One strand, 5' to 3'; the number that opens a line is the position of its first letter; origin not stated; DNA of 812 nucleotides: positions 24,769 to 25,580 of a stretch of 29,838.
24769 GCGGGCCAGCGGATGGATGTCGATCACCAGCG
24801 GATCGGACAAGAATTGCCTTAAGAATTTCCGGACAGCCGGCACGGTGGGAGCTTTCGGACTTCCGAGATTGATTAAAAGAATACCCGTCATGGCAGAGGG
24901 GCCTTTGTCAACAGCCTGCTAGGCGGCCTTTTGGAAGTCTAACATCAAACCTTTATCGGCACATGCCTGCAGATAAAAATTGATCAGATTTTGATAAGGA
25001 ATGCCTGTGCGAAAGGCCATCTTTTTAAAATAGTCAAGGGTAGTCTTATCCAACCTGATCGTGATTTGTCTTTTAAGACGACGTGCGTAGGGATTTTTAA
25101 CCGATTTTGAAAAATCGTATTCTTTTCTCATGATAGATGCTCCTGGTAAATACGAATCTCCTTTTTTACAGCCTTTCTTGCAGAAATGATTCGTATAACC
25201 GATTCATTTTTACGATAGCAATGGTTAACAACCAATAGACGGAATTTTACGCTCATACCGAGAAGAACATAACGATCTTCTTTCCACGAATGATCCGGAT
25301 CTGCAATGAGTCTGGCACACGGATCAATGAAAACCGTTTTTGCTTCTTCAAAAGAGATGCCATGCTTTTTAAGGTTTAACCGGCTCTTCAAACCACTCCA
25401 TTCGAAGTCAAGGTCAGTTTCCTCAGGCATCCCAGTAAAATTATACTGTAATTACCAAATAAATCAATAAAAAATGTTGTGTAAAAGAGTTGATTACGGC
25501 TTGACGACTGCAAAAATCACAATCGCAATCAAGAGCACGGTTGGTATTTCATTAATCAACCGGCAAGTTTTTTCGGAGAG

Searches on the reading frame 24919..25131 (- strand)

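Call 42: search_protein_families(library=pfam, proteins=[window:24919-25131:-], max_evalue=0.1)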
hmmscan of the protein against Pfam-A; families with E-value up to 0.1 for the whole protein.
window:24919-25131:- (70 aa): 3 families
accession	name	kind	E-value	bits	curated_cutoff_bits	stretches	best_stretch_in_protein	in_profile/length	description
PF12441.14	CopG_antitoxin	-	3.5e-06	28.1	28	1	4-55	23-77/79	CopG antitoxin of type II toxin-antitoxin system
PF14384.12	BrnA_antitoxin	-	3.3e-05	24.6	26.1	1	11-56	24-66/68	BrnA antitoxin of type II toxin-antitoxin system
PF19891.5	DUF6364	-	0.018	16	27.3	1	21-59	3-39/70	Family of unknown function (DUF6364)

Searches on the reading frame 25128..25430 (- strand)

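Call 42: search_protein_families(library=pfam, proteins=[window:25128-25430:-], max_evalue=0.1)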
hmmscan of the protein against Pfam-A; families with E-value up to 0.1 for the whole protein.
window:25128-25430:- (100 aa): 1 family
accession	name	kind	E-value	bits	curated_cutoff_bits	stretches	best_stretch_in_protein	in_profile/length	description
PF04365.19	BrnT_toxin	-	2.4e-24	85.8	34.5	1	11-91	1-77/77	Ribonuclease toxin, BrnT, of type II toxin-antitoxin system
